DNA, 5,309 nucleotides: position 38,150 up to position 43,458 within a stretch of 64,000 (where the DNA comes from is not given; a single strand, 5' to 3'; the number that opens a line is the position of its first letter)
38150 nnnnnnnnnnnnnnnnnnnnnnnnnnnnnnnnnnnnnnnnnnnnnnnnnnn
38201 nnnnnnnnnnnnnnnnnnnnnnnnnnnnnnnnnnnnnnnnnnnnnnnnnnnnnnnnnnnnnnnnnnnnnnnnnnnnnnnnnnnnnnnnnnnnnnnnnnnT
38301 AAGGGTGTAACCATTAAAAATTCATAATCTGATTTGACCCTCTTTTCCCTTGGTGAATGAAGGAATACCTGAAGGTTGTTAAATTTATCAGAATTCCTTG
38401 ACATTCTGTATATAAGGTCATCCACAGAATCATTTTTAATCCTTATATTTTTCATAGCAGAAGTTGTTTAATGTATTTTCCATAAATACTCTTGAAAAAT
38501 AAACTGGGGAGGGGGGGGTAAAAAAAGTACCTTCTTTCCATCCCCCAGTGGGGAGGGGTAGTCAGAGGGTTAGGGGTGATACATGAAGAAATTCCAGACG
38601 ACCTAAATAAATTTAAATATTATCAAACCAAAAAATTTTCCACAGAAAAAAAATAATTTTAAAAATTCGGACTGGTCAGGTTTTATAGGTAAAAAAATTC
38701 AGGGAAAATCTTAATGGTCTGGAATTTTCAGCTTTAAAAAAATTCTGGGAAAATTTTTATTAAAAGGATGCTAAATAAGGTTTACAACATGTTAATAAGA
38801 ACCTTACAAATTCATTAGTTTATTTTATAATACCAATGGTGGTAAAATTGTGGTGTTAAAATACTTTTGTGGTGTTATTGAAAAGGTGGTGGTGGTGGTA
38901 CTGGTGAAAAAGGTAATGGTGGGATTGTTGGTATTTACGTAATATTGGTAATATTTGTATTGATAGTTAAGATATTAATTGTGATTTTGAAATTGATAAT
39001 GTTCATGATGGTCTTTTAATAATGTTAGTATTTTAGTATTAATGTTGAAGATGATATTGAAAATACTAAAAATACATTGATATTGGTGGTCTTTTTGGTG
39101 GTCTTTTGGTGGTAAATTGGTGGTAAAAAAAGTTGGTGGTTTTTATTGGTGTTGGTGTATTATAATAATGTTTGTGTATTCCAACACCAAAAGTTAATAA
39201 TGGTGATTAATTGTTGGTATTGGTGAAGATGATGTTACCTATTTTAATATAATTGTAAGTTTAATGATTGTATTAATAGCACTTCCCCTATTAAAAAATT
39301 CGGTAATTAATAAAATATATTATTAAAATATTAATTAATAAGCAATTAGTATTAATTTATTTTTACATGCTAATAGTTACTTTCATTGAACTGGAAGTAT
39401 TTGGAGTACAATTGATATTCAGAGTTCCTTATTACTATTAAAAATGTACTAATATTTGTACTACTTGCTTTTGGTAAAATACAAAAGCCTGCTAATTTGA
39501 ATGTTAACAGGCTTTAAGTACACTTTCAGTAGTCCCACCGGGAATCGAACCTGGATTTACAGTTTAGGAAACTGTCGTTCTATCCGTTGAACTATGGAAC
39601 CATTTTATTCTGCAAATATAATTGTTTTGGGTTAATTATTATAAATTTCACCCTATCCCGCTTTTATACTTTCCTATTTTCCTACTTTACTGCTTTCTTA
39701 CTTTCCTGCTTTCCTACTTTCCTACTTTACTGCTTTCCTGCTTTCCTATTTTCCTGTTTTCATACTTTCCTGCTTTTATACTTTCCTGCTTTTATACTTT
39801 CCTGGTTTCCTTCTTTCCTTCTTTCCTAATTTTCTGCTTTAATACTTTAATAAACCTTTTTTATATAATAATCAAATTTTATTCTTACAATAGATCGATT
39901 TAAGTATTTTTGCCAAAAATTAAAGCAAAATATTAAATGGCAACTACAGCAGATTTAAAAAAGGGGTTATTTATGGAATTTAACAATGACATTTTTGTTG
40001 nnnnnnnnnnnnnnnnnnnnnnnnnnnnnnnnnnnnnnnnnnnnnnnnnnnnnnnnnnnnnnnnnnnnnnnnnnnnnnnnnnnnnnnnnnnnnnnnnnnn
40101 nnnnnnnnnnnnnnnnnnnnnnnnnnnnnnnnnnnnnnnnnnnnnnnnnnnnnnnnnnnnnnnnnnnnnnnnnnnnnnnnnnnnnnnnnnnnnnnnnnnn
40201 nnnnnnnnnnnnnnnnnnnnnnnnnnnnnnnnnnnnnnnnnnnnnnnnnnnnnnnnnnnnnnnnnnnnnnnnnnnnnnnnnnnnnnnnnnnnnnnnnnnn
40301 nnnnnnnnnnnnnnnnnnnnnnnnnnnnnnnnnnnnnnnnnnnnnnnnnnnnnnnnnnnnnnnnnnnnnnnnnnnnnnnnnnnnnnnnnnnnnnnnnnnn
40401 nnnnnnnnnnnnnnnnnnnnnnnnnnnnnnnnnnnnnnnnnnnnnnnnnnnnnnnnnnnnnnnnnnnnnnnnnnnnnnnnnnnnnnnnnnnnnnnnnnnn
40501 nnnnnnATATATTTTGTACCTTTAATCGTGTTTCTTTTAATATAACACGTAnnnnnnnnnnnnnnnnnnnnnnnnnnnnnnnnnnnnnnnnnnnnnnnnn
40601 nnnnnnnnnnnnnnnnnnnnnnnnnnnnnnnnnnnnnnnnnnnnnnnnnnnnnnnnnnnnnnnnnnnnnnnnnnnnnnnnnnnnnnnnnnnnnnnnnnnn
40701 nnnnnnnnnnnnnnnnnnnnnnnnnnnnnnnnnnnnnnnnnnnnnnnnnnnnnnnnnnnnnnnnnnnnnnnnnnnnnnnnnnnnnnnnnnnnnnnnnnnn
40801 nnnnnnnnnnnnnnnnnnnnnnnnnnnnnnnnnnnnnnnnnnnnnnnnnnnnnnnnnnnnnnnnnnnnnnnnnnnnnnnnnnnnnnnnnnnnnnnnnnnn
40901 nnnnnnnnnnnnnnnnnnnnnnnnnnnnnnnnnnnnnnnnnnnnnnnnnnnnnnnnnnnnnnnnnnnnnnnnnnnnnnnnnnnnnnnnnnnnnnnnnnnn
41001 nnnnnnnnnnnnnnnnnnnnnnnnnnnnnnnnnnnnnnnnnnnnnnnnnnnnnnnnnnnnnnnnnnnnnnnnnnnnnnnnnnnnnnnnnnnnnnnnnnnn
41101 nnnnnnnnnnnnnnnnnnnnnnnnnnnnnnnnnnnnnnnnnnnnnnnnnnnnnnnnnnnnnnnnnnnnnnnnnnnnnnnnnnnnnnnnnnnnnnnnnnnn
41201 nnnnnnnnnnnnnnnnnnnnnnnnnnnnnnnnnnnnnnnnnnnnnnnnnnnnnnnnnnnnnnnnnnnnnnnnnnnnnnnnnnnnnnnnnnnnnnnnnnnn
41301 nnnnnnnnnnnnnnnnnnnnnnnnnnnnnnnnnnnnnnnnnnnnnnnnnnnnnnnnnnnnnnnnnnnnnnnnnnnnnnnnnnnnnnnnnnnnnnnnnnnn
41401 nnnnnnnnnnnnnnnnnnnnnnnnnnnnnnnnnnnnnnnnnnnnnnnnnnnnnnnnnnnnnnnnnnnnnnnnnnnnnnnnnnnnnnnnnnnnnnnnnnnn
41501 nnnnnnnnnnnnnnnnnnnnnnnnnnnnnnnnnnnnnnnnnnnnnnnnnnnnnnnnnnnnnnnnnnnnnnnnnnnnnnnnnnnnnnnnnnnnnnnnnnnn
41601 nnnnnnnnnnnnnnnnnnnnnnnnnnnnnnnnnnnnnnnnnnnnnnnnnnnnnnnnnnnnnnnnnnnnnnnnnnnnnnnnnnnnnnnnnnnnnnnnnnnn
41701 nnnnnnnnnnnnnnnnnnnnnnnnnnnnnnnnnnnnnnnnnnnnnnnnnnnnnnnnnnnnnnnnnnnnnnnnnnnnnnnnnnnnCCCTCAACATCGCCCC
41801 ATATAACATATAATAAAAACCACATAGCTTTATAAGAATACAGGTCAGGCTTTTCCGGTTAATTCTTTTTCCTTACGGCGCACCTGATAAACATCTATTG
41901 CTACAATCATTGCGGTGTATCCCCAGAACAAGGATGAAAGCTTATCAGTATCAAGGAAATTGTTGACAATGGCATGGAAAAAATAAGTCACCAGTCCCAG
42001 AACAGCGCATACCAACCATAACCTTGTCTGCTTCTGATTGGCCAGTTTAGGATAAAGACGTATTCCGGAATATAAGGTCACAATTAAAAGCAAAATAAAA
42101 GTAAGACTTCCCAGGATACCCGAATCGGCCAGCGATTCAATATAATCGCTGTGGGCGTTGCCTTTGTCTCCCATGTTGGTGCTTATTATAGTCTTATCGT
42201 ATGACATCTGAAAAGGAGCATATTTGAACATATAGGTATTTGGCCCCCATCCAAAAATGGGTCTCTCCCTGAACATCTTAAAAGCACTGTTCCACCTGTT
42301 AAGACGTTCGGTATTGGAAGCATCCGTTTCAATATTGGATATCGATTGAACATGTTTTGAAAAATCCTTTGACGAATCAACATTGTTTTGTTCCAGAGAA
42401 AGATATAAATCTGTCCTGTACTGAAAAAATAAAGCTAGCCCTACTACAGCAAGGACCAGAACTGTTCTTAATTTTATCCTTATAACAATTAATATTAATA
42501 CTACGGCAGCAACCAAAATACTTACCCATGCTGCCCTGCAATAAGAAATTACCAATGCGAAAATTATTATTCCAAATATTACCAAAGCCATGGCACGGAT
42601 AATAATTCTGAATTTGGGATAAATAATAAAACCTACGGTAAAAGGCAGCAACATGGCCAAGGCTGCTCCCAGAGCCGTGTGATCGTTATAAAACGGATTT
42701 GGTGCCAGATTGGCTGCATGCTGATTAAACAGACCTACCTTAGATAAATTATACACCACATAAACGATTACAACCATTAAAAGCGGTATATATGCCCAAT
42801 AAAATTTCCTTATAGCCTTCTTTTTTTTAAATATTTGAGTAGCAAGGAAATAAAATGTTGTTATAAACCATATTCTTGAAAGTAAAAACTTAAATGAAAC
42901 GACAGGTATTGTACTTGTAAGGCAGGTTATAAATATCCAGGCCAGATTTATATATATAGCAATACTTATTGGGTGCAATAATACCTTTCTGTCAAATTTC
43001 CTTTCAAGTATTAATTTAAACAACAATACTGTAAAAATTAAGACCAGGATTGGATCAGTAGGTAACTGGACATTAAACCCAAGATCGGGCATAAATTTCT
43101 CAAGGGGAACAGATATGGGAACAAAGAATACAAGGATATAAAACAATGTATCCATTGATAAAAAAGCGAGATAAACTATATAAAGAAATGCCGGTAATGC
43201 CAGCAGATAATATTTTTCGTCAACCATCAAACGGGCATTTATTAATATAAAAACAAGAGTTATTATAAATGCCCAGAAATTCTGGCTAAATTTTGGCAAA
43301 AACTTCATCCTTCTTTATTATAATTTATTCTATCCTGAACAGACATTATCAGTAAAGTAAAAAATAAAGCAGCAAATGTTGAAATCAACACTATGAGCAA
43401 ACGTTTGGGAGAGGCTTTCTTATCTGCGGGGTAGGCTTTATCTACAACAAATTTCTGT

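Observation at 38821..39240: C-depleted GT-rich tract with helically phased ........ repeats and a terminal 10-bp inverted repeat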

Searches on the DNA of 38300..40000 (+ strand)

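Call 14: search_rna_families(source=window, start=38300, end=40000, threshold=evalue, max_evalue=5)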
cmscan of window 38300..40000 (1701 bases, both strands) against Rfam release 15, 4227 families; matches with E-value up to 5: 5.
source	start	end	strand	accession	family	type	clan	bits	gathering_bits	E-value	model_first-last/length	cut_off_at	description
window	39530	39601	-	RF00005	tRNA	Gene; tRNA;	CL00001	61.5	29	1.8e-12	1-71/71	no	tRNA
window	38308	38378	+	RF00606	SNORD93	Gene; snRNA; snoRNA; CD-box;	-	20.9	60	0.95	1-74/74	no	Small nucleolar RNA SNORD93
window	39529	39601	+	RF04354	Plastid-ycf2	Cis-reg;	-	18.9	65.7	1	1-75/75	no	Plastid-ycf2 5UTR RNA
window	39220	39290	+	RF03548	mir-302_2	Gene; miRNA;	-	17.3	70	3.8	1-68/68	no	mir-302_2 microRNA precursor family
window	39526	39546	-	RF01140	sR20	Gene; snRNA; snoRNA; CD-box;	-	15.5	44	4.9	34-54/56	no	Small nucleolar RNA sR20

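Call 53: search_dna_similar(query=window:38460-39528:+, collection=plasmids, mode=distant, max_evalue=0.001, max_rows=15)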
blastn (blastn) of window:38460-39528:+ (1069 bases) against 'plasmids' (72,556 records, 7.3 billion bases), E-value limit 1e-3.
No match.

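Call 54: search_dna_similar(query=window:38460-39528:+, collection=phages, mode=distant, max_evalue=0.001, max_rows=15)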
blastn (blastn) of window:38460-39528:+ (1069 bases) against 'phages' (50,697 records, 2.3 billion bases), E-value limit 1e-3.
No match.

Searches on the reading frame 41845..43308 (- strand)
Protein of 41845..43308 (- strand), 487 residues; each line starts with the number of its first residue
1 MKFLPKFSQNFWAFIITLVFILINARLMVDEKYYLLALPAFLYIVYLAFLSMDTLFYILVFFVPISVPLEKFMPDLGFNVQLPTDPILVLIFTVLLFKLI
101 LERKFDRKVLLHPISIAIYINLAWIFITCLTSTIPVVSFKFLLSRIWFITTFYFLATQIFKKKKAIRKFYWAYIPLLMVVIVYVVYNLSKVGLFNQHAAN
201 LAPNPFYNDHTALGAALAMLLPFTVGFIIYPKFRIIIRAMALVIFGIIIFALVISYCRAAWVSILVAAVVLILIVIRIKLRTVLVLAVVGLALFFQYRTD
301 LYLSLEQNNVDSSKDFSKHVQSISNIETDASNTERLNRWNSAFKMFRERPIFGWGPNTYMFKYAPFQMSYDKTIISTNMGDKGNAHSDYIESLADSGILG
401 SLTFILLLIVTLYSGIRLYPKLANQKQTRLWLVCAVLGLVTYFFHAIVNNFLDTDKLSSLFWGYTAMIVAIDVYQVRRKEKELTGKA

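Call 10: search_protein_families(library=pfam, proteins=[window:41845-43308:-])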
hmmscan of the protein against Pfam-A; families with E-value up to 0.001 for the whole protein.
window:41845-43308:- (487 aa): 1 family
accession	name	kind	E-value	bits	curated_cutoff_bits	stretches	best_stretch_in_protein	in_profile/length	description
PF04932.20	Wzy_C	-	8.4e-27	94.2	31.7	1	245-405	3-149/149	O-Antigen ligase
